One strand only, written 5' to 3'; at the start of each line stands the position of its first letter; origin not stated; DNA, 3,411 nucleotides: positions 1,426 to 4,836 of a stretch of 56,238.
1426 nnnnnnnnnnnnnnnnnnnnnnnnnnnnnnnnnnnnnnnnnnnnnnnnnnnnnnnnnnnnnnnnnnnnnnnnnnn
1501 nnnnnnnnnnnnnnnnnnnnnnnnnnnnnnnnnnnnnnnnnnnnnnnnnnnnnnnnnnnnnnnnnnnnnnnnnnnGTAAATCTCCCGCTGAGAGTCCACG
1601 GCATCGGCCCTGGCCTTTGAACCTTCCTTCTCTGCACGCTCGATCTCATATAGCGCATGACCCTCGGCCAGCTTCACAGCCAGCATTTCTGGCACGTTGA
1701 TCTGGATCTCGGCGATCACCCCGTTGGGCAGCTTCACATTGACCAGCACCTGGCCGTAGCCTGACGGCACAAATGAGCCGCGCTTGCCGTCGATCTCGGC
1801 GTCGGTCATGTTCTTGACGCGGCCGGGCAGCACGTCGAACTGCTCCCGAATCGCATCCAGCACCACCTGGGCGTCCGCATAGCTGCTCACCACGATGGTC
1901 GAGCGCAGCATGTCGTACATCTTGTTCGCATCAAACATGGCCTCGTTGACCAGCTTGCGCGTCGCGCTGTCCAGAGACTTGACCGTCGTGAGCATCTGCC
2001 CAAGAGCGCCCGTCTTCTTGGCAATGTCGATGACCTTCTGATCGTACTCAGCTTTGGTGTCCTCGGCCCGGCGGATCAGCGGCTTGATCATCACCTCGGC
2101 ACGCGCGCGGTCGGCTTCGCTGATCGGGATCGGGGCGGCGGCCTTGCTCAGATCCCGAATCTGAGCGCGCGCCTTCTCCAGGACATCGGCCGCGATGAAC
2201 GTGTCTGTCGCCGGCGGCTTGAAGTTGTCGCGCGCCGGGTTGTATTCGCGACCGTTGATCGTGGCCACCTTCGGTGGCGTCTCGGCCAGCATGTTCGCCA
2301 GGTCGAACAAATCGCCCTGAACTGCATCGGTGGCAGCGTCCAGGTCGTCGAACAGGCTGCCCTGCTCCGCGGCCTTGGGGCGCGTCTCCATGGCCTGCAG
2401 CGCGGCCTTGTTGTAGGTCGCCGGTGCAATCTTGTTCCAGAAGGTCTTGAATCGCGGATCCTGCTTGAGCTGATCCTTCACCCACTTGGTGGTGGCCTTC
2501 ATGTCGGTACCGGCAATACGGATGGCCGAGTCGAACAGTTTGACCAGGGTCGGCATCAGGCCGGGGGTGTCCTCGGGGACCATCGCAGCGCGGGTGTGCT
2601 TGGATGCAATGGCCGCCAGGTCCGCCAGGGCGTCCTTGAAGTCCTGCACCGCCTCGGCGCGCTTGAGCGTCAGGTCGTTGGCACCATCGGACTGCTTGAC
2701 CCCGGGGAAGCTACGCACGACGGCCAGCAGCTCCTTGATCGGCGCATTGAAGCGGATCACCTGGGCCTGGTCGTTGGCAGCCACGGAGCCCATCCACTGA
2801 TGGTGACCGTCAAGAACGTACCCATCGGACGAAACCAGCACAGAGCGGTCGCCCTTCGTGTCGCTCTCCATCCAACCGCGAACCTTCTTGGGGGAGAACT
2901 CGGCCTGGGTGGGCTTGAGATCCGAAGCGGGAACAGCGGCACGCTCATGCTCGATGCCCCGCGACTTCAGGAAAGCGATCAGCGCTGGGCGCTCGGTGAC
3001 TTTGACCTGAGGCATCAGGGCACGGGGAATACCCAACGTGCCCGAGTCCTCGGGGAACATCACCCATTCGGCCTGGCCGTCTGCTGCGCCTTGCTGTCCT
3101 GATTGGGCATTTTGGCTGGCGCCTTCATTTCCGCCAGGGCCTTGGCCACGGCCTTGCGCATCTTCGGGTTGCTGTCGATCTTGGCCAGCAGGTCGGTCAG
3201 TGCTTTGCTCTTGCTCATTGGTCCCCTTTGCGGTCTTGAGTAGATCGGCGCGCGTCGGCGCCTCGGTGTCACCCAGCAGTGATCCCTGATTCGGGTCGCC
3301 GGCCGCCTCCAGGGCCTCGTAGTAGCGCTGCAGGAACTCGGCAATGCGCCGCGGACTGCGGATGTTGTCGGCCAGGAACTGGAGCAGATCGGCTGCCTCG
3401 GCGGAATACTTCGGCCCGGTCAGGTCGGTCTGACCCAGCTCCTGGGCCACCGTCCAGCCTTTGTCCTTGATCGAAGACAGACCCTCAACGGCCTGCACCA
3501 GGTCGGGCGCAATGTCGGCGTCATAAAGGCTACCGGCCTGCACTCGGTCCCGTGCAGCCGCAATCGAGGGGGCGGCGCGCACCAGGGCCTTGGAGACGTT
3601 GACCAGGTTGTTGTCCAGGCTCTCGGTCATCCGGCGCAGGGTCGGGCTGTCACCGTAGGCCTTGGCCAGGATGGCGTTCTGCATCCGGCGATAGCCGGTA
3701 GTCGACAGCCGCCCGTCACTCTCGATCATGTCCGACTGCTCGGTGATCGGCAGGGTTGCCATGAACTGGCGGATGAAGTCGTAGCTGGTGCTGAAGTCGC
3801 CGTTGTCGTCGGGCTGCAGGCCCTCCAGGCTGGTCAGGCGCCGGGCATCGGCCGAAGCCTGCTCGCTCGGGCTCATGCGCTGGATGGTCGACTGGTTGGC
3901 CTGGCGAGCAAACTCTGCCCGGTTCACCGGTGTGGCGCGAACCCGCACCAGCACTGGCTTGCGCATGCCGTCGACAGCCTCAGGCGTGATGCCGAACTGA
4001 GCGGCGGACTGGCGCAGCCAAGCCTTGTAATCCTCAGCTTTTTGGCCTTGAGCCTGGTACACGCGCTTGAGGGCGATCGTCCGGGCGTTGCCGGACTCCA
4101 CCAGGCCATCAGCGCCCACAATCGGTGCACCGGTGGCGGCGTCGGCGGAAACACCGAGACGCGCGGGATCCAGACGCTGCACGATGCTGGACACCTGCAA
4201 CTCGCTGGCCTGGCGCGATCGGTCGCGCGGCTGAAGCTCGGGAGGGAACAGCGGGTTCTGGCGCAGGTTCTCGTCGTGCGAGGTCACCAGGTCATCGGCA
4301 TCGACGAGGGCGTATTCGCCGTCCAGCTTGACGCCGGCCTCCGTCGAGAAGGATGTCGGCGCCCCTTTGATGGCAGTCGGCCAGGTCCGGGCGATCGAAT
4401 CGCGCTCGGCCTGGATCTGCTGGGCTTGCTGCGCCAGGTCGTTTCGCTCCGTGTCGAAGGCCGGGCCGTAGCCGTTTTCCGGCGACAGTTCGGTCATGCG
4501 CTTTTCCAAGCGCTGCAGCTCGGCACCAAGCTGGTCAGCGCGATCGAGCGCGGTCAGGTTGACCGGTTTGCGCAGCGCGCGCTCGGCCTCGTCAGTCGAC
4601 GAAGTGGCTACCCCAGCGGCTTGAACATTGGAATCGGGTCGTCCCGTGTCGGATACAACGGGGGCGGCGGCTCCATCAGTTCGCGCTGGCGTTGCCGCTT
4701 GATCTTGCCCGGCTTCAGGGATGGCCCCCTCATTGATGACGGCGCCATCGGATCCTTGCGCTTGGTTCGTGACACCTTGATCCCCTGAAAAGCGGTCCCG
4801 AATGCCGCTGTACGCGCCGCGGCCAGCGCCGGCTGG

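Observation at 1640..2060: RelA/SpoT-like nucleotidyltransferase domain inside the giant protein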

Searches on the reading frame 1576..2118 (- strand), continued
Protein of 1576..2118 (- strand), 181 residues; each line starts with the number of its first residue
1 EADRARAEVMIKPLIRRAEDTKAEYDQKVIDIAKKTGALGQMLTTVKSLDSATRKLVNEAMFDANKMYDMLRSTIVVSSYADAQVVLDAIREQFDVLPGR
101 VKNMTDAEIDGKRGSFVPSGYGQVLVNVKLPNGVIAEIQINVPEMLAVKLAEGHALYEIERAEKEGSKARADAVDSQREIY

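Call 88: search_protein_families(library=pfam, proteins=[L034:11800-12525:+, L028:11800-12558:+, L057:6498-6956:+, L057:4100-5008:+], max_evalue=0.01)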
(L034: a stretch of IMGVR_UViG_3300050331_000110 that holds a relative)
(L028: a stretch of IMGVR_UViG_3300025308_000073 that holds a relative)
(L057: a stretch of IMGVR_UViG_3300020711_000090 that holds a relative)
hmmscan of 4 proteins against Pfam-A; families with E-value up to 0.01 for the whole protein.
L034:11800-12525:+ (242 aa): 1 family
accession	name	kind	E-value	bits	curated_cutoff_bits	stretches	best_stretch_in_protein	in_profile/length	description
PF13328.12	HD_4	-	1.2e-14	54.8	27.2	1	150-234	1-81/156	HD domain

L028:11800-12558:+ (253 aa): 1 family
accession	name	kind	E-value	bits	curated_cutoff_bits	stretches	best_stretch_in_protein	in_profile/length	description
PF13328.12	HD_4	-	9.2e-08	32.4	27.2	1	191-247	1-54/156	HD domain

L057:6498-6956:+ (153 aa): 2 families
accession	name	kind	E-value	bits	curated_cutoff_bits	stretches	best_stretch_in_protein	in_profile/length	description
PF13328.12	HD_4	-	1.7e-15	57.6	27.2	1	2-122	5-133/156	HD domain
PF01966.28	HD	-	0.00049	20.8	22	1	19-53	1-40/116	HD domain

L057:4100-5008:+ (303 aa): 1 family
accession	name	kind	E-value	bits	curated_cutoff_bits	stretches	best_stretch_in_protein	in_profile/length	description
PF04607.23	RelA_SpoT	-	0.0016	19.2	27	1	152-246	5-97/113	Region found in RelA / SpoT proteins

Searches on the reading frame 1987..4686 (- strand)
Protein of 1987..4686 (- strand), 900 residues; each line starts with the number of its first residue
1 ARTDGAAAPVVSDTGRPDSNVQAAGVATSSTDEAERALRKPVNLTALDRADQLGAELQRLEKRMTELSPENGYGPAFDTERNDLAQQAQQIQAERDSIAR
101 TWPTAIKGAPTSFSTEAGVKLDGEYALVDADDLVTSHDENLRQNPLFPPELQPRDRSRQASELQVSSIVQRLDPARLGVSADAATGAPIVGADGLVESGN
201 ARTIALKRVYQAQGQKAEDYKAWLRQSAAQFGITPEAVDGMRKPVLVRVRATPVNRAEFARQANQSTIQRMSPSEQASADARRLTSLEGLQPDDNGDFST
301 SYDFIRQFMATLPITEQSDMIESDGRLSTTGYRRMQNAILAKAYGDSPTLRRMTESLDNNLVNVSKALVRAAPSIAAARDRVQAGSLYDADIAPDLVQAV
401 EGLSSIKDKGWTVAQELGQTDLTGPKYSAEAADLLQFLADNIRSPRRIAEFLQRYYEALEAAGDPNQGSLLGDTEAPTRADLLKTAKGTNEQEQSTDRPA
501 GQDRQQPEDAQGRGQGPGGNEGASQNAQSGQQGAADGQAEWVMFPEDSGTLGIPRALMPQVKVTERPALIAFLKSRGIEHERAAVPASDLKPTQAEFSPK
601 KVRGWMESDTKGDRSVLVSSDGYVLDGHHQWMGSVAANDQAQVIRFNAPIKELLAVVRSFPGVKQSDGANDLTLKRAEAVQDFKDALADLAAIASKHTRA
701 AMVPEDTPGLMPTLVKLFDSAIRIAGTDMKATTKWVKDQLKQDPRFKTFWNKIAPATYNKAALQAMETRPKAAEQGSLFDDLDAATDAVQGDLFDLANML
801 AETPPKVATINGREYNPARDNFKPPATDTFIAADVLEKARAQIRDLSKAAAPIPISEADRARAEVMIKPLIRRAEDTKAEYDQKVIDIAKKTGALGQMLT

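Call 49: search_protein_families(library=pfam, proteins=[window:1987-4686:-], max_evalue=0.05)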
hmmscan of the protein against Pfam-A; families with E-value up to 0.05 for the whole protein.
window:1987-4686:- (900 aa): 1 family
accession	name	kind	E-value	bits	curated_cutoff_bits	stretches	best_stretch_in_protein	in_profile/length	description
PF18763.7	ddrB-ParB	-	3.7e-37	127.6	27.6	1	118-250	3-120/121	ddrB-like ParB superfamily domain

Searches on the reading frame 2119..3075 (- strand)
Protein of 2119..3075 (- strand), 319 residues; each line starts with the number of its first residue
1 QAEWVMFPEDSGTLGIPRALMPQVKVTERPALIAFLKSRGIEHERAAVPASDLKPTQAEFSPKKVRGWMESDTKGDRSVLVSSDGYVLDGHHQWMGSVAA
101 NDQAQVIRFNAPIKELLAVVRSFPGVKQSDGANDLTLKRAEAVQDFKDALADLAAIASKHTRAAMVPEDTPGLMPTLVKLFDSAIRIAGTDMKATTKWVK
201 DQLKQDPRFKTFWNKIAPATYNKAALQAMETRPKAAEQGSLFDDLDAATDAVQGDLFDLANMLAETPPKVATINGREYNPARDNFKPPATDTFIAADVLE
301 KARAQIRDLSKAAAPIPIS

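Call 53: search_solved_structures(query=window:2119-3075:-, max_evalue=10, show_alignments=2)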
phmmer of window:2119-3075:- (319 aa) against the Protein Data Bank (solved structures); distinct sequences matched with E-value up to 10: 8.
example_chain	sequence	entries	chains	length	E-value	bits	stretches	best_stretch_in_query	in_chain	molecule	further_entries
2w68_A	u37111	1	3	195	0.18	14.5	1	57-110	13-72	SIALIDASE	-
6y93_A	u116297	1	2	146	0.2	14.3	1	125-219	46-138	Nucleoid occlusion protein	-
1ez4_A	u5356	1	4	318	0.3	13.7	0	219-266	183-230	LACTATE DEHYDROGENASE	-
7ol9_A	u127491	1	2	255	0.74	12.5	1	125-218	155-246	Nucleoid occlusion protein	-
1w0o_A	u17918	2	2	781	1.4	11.6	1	58-110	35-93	SIALIDASE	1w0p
1kit_A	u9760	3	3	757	1.8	11.2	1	58-110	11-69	SIALIDASE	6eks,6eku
7obm_A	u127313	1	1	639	2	11.1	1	144-216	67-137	Prolyl endopeptidase-like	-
8rfb_A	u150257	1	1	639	2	11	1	144-216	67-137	Prolyl endopeptidase-like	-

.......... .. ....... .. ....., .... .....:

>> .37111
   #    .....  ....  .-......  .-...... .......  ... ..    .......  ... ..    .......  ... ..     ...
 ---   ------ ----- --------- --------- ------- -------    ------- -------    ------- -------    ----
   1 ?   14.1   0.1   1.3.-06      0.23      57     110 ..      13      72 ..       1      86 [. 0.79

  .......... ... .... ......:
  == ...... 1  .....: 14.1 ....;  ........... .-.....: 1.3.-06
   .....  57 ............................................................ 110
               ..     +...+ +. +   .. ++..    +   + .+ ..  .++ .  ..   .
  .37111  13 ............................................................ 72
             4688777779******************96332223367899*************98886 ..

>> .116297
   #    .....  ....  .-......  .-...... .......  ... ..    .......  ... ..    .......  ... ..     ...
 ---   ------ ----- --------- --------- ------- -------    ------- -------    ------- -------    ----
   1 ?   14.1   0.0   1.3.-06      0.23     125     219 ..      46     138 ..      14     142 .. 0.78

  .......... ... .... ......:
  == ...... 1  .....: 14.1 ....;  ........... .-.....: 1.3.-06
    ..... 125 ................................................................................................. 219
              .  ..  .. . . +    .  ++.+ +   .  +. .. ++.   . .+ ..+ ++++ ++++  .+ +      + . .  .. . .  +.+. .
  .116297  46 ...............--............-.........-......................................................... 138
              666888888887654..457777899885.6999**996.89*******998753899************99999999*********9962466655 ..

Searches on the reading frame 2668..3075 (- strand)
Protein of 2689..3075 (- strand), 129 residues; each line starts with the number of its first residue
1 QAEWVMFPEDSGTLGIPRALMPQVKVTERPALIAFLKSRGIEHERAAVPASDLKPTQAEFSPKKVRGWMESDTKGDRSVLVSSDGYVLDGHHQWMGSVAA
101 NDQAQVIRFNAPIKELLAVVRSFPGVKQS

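Call 54: search_protein_families(library=pfam, proteins=[window:2689-3075:-], max_evalue=0.1)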
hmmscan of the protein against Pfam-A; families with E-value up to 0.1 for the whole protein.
window:2689-3075:- (129 aa): 0 families

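Call 67: search_solved_structures(query=A3, max_evalue=10, show_alignments=2)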
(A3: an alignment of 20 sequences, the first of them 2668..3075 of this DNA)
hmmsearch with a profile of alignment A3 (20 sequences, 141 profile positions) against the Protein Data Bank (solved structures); distinct sequences matched with E-value up to 10: 30.
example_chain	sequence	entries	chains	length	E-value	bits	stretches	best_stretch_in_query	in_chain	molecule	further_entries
5h7b_A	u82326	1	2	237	2.5e-07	34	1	11-62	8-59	Immunoglobulin G-binding protein A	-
5h7a_C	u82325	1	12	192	3.3e-06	30.3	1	10-62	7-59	Immunoglobulin G-binding protein A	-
5h79_D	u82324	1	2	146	0.00013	25.2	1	22-62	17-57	Immunoglobulin G-binding protein A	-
5k3w_A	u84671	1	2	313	0.02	18.1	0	67-93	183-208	CpuTA1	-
4npf_Y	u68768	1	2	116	0.034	17.3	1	8-68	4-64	Immunoglobulin G-binding protein A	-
4gwp_C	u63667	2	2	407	0.091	15.9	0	8-61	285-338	Mediator of RNA polymerase II transcription subunit 8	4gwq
9qu4_A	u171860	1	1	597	0.11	15.7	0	22-62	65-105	Immunoglobulin G-binding protein A,Choline/ethanolamine transporter FLVCR2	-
5h7c_A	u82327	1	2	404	0.13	15.4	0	19-71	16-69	Immunoglobulin G-binding protein A, DHR14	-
8ut0_z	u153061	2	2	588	0.18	15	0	8-61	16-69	Cytoplasmic 60S subunit biogenesis factor REH1 (N-terminal 3xFLAG tag)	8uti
9m5d_H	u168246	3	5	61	0.18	14.9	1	4-60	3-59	Immunoglobulin G-binding protein A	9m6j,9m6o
6xzg_CP1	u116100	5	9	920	0.24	14.6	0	8-60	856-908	Polymerase basic protein 2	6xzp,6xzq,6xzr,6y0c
6k3m_H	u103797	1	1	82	0.27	14.4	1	7-64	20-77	SpA IgG-binding domain protein,Protein A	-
7s0r_A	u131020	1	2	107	0.29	14.3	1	73-111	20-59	C protein beta antigen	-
8r1j_C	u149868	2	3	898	0.31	14.2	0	8-60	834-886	Polymerase basic protein 2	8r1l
7nha_C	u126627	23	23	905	0.31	14.2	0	8-60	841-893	Polymerase basic protein 2,Immunoglobulin G-binding protein A | Polymerase basic protein 2,Polymerase basic protein 2 | Polymerase basic protein 2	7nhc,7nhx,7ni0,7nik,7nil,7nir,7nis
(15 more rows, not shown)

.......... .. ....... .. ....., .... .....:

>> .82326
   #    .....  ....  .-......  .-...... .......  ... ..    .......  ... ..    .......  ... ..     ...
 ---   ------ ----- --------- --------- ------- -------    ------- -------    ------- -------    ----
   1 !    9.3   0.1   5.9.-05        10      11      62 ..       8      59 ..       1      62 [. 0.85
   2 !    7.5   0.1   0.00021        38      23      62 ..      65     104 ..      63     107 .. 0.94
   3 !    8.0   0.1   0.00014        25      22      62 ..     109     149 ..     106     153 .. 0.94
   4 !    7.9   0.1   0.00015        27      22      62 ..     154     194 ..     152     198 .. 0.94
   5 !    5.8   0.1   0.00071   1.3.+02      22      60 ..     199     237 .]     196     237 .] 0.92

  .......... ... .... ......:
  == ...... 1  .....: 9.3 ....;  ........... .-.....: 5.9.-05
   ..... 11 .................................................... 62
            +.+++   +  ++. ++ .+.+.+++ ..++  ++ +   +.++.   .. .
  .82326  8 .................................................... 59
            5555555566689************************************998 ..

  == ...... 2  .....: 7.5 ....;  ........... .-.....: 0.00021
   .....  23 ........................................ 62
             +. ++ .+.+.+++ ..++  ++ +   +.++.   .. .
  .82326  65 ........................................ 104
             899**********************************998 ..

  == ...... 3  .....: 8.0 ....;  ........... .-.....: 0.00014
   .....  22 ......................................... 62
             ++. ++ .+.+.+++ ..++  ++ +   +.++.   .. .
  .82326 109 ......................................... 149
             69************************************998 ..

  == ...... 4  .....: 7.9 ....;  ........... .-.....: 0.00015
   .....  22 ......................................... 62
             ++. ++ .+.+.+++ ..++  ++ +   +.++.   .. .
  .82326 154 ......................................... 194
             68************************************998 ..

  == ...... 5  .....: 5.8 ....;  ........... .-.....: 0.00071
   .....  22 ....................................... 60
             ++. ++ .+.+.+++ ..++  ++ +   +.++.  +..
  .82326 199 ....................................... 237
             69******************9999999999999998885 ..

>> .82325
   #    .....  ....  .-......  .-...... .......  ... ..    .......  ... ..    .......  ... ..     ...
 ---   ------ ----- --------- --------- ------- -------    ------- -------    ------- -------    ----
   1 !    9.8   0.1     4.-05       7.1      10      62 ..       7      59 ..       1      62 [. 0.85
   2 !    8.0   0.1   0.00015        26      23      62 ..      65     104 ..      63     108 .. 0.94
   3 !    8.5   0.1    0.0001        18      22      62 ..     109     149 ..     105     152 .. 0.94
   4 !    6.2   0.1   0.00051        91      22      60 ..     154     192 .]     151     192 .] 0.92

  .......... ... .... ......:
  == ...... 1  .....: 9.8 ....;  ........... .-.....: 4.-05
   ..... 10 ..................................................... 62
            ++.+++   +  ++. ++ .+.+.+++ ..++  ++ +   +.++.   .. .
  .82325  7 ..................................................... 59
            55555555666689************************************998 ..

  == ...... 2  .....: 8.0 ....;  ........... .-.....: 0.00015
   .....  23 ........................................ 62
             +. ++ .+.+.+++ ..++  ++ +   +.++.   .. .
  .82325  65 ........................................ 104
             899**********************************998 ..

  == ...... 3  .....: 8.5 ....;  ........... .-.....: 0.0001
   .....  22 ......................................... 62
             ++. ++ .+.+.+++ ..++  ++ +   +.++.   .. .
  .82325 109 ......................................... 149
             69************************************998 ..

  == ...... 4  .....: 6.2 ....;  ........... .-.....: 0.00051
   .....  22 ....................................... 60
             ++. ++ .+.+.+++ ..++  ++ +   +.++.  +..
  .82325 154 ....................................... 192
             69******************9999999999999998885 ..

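Call 68: search_protein_families(library=pfam, alignment_id=A3, max_evalue=0.1)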
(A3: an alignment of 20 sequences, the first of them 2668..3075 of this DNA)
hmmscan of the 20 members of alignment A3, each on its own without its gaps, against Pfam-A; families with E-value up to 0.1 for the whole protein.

A. member 1, window:2668-3075:- (136 aa): 0 families

B. families by the number of members that match (of 20 scanned): 3 families
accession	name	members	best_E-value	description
PF08857.17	ParBc_2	1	0.0027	Putative ParB-like nuclease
PF23984.1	DUF7307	1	0.046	Pam3 gp33-like protein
PF23521.1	YKL023C-A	1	0.099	YKL023C-A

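Call 74: predict_structure(alignment_id=A3)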
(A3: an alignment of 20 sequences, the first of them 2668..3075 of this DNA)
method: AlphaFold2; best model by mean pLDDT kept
length: 136 residues; sequences in the alignment: 20
mean_pLDDT: 91.8   pTM: 0.85
mean pLDDT of the five models: 91.8, 91.5, 90.4, 90.1, 89.2
residues with pLDDT >= 90: 113; 70-90: 14; 50-70: 6; < 50: 3
segments of 3 or more residues with pLDDT < 50: 134-136
pLDDT, mean of each block of 10 residues (from residue 1): 87 95 93 98 98 97 93 84 98 96 97 98 85 48
secondary structure, 60 per line:
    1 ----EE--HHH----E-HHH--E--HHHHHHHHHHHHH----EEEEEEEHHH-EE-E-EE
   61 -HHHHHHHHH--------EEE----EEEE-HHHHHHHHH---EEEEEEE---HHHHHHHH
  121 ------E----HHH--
elements in order: H26-38 E43-49 H62-70 E79-81 E86-89 H91-99 E103-109 H113-120

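Call 77: fold_search(model_id=the predicted structure, library=pdb)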
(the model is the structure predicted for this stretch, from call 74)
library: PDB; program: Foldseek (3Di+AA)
matches with E <= 10: 80; with E <= 0.001: 0
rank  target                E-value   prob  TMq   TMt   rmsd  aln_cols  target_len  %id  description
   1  1xw3                  9.0e-03  0.97  0.39  0.47   7.5       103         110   17  Crystal Structure of Human Sulfiredoxin (Srx) (released 2005-05-24)
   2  7lj1_n                1.2e-02  0.99  0.40  0.55   7.5        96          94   17  Human Prx1-Srx Decameric Complex (released 2021-07-14)
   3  3cyi                  1.3e-02  0.99  0.43  0.53   7.6       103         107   16  Crystal Structure of Human Sulfiredoxin (Srx) in Complex with ATP:Mg2+ (released 2008-07-01)
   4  5k5d_A                1.4e-02  1.00  0.38  0.21   6.2        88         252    7  Structure of the C2221 form of Pnob8-like ParB-N domain (released 2016-06-15)
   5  7ol9_B                2.2e-02  1.00  0.47  0.33   3.1        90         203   14  Crystal structure of C-terminally truncated Bacillus subtilis nucleoid occlusion protein (Noc) complexed to the Noc-bi (released 2022-03-09)
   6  5k5d_B                2.5e-02  0.98  0.41  0.24   7.5       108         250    9  Structure of the C2221 form of Pnob8-like ParB-N domain (released 2016-06-15)
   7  6sdk_A                3.0e-02  1.00  0.47  0.34   3.4        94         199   13  Crystal structure of bacterial ParB dimer bound to CDP (released 2019-10-23)
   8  5k5d_C                3.0e-02  0.99  0.44  0.25   4.3        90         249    8  Structure of the C2221 form of Pnob8-like ParB-N domain (released 2016-06-15)
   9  5k5a                  3.0e-02  0.99  0.38  0.20   6.2        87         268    9  Structure of the pNOB8-like ParB N-domain (released 2016-06-15)
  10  1xw4                  3.4e-02  0.95  0.41  0.50   7.6       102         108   18  Crystal Structure of Human Sulfiredoxin (Srx) in Complex with ADP (released 2005-05-24)
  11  2rii_Y                4.2e-02  0.89  0.38  0.49   7.3       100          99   18  Crystal Structure of Human Peroxiredoxin I in complex with Sulfiredoxin (released 2008-01-08)
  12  2hwj_D                6.5e-02  0.89  0.39  0.29   4.7        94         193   19  Crystal structure of protein Atu1540 from Agrobacterium tumefaciens (released 2006-08-29)
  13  7nfu_A                8.4e-02  0.94  0.46  0.30   5.6       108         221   17  Crystal structure of C-terminally truncated Geobacillus thermoleovorans nucleoid occlusion protein Noc (released 2021-02-17)
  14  5uje                  1.0e-01  0.99  0.42  0.25   2.4        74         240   20  SbnI with C-terminal truncation from Staphylococcus aureus (released 2018-01-24)
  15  5x0k                  1.4e-01  0.98  0.41  0.24   3.1        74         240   22  Free serine kinase (E30Q mutant) in complex with AMP (released 2017-04-12)
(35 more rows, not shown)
